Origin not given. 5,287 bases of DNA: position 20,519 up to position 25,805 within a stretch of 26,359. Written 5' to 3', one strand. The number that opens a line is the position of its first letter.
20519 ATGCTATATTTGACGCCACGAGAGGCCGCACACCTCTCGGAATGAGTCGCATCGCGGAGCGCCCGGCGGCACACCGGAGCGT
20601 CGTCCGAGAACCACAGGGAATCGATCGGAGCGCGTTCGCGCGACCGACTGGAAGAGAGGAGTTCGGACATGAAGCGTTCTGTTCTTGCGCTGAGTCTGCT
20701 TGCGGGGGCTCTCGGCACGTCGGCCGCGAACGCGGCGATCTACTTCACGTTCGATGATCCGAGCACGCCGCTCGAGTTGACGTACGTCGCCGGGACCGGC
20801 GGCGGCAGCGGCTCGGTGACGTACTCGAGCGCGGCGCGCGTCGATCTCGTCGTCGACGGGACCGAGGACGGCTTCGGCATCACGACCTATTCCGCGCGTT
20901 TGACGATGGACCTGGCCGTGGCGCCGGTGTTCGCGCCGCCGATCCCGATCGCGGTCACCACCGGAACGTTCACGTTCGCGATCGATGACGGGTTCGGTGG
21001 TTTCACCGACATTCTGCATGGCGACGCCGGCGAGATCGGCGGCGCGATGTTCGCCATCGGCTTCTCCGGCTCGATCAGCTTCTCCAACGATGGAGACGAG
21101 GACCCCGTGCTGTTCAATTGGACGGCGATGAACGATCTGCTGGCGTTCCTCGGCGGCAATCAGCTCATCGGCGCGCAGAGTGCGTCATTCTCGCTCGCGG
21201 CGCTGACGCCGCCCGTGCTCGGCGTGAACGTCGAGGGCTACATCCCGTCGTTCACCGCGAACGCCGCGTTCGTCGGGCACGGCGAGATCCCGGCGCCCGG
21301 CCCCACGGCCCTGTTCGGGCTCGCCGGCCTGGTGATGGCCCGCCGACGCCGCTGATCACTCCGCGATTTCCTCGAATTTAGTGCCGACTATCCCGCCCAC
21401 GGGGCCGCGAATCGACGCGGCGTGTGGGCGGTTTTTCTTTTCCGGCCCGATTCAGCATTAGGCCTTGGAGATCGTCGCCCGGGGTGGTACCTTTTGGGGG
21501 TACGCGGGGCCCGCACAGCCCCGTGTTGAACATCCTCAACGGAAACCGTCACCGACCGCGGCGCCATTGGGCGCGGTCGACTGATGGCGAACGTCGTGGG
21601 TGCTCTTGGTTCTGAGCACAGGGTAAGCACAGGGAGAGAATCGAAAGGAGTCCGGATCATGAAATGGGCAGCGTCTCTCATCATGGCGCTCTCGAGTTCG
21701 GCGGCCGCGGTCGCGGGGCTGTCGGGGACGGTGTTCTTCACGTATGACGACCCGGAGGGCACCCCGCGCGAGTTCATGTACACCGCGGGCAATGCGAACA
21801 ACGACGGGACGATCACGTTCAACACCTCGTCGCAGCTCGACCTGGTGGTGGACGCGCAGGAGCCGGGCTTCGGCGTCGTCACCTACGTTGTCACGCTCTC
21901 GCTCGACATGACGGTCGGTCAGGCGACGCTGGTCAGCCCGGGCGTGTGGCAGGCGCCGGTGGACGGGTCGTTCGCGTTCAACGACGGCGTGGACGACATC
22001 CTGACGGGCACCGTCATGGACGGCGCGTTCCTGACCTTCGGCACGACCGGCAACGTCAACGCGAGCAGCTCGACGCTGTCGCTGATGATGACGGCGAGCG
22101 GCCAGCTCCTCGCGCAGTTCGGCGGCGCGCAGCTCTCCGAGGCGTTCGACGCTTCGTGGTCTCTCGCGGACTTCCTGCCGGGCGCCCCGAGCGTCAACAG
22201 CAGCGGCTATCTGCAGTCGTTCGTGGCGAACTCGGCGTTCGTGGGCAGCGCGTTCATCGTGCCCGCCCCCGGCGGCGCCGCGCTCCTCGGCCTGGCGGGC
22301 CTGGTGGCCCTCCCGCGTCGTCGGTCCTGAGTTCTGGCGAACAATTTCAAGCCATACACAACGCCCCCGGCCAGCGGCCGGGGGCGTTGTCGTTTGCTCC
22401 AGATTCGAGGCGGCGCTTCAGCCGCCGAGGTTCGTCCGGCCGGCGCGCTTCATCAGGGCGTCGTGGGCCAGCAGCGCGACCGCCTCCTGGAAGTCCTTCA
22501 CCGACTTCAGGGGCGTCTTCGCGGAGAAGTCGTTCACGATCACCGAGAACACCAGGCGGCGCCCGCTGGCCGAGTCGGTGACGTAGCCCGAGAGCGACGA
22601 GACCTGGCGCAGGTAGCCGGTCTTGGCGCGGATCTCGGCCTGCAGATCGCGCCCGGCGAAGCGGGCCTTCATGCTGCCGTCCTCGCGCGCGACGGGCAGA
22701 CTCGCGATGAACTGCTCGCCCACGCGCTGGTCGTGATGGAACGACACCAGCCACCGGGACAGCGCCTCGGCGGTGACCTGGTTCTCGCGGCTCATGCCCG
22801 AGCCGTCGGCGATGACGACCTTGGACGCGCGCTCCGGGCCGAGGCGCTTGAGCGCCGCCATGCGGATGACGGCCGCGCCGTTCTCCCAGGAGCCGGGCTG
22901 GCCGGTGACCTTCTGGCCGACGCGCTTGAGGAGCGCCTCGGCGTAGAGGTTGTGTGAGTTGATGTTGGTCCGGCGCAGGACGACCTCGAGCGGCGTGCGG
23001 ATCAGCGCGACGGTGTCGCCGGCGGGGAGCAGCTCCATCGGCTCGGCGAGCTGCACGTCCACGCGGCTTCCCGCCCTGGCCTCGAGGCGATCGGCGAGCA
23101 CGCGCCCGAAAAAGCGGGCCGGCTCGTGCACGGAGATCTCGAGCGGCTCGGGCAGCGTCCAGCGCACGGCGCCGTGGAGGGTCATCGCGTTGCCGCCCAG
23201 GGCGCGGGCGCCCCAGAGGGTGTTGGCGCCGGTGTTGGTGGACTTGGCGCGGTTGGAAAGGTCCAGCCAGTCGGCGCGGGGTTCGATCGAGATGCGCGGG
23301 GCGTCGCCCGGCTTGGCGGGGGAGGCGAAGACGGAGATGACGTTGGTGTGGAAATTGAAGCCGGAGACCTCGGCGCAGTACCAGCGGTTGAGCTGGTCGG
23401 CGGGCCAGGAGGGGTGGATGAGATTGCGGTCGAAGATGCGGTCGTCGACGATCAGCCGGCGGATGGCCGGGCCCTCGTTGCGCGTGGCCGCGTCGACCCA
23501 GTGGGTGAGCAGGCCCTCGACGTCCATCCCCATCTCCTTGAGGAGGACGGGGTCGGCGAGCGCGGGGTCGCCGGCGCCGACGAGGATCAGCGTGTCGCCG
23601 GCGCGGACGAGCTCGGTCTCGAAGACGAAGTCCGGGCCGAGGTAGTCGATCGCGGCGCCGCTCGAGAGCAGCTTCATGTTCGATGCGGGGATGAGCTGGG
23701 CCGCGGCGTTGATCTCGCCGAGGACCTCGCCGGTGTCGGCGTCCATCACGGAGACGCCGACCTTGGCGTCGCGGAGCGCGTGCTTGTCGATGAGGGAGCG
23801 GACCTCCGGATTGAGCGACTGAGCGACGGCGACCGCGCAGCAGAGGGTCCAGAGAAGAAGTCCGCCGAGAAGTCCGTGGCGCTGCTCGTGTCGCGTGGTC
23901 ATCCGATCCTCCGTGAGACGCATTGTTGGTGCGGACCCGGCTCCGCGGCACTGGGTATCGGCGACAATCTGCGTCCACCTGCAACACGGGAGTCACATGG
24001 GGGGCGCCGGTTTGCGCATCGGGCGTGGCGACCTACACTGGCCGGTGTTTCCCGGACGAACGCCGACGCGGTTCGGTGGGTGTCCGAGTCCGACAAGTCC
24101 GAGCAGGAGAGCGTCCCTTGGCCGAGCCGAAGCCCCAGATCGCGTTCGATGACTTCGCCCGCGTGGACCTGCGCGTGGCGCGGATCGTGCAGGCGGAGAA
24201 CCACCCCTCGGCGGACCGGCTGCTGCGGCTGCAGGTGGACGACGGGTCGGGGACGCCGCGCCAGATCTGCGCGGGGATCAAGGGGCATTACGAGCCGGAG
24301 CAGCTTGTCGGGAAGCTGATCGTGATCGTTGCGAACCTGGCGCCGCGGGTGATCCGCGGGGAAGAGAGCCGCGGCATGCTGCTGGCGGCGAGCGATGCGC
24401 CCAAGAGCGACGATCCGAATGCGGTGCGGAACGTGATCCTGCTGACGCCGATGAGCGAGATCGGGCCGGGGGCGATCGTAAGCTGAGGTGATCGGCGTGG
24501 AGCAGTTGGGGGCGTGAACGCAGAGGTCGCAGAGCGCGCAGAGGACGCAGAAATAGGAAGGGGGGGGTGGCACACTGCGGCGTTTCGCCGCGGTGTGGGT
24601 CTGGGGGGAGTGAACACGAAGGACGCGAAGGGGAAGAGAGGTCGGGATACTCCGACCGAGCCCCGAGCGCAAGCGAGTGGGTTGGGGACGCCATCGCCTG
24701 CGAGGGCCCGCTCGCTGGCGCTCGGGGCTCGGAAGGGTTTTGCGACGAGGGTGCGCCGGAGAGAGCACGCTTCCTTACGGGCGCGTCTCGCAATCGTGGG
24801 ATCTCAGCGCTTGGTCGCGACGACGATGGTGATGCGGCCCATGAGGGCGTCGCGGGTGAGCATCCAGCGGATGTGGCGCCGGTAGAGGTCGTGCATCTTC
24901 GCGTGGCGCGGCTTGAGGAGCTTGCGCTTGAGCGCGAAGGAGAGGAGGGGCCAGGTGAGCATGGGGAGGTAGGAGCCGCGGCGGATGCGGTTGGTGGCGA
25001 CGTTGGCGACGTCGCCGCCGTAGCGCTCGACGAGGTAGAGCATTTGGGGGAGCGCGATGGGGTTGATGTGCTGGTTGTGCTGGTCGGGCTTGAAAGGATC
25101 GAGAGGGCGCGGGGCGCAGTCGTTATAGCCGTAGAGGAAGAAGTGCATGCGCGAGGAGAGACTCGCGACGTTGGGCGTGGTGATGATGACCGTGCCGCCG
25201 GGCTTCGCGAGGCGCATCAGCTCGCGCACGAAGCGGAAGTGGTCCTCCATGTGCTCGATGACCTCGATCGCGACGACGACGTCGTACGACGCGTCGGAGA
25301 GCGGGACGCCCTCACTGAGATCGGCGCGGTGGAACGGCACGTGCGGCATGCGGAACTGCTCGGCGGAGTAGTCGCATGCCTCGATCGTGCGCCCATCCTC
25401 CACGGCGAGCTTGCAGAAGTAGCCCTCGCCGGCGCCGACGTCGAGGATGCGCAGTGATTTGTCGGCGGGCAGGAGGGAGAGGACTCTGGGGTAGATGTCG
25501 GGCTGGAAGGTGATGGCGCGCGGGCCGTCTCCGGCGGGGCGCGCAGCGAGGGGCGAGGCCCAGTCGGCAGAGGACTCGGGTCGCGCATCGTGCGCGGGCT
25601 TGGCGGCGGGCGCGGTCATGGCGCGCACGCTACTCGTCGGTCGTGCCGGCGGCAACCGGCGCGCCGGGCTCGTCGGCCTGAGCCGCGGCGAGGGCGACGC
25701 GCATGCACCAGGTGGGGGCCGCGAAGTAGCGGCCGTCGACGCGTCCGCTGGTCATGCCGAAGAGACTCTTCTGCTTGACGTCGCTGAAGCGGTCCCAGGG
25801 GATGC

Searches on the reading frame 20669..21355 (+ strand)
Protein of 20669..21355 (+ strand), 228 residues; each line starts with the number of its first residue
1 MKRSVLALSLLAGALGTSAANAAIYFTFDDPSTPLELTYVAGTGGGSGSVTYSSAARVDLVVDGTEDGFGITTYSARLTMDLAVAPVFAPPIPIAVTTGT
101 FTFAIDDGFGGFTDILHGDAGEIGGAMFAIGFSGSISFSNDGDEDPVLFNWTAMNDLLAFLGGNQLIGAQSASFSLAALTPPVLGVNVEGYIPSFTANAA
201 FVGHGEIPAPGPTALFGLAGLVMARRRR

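Call 37: search_protein_families(library=pfam, proteins=[window:20669-21355:+], max_evalue=0.001)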
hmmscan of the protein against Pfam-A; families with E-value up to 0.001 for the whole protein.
window:20669-21355:+ (228 aa): 0 families

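Call 79: search_solved_structures(query=A5, max_evalue=10)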
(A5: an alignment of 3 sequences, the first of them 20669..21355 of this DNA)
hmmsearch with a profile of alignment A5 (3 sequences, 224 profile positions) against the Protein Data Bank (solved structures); distinct sequences matched with E-value up to 10: 9.
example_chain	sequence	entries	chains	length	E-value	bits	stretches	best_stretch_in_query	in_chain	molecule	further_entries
4r71_E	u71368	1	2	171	0.056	16.3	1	48-122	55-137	30S ribosomal protein S1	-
2mfl_A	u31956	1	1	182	0.065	16.1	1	48-122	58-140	30S ribosomal protein S1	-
4q7j_D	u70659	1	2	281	0.15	14.9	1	48-122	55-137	30S ribosomal protein S1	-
6vz3_H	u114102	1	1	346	0.22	14.4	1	48-122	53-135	30S ribosomal protein S1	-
9qqq_V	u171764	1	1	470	0.23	14.3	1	48-122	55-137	Small ribosomal subunit protein bS1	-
6bu8_Z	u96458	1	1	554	0.32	13.8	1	48-122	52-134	30S ribosomal protein S1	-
7qgh_t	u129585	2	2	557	0.33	13.8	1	48-122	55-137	30S ribosomal protein S1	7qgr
6h4n_y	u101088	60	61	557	0.33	13.8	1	48-122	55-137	30S ribosomal protein S1 | Small ribosomal subunit protein bS1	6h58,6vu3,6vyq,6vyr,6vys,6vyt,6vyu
4g56_B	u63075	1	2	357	1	12.2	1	9-53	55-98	MGC81050 protein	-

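Call 80: search_protein_families(library=ncbifam, proteins=[window:20669-21355:+], max_evalue=0.1)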
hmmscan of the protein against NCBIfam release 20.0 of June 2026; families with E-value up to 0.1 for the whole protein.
window:20669-21355:+ (228 aa): 3 families
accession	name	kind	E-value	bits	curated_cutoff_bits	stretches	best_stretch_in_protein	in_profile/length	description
NF038129.1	PEP_NF038129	equivalog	0.00075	19.4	65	1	127-228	101-194/194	NF038129 family PEP-CTERM protein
TIGR03901.2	MYXO-CTERM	domain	0.013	15.9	20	1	209-228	14-33/34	MYXO-CTERM sorting domain-containing protein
NF041927.1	Xrt_dep_XDP1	equivalog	0.021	14.8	125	1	205-228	217-242/242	exosortase-dependent surface protein XDP1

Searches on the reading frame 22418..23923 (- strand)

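Call 37: search_protein_families(library=pfam, proteins=[window:22418-23923:-], max_evalue=0.001)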
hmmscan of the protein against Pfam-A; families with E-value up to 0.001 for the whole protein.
window:22418-23923:- (501 aa): 1 family
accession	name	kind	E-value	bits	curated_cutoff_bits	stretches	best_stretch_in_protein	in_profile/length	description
PF02113.21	Peptidase_S13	-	1.6e-72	245.1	22.8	1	40-471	4-430/444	D-Ala-D-Ala carboxypeptidase 3 (S13) family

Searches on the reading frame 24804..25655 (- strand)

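Call 37: search_protein_families(library=pfam, proteins=[window:24804-25655:-], max_evalue=0.001)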
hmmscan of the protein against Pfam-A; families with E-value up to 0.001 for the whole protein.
window:24804-25655:- (283 aa): 8 families
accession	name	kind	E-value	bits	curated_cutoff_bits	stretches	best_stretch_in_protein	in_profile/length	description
PF13489.12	Methyltransf_23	-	2.9e-19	69.8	27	1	58-202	13-147/164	Methyltransferase domain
PF08241.18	Methyltransf_11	-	1.6e-16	61.2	21.2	1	71-158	1-95/95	Methyltransferase domain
PF13847.12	Methyltransf_31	-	4.8e-12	46.2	27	1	65-162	2-113/145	Methyltransferase domain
PF08242.18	Methyltransf_12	-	8.7e-12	46.1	30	1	71-155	1-97/98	Methyltransferase domain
PF13649.12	Methyltransf_25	-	2.6e-11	44.5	27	1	70-154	1-97/97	Methyltransferase domain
PF02353.26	CMAS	-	9.8e-05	22.2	27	1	63-160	59-166/273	Mycolic acid cyclopropane synthetase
PF05148.21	Methyltransf_8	-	0.00021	21.7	27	1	66-159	72-157/219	Hypothetical methyltransferase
PF07021.18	MetW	-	0.00034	20.7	21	1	67-174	14-123/193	Methionine biosynthesis protein MetW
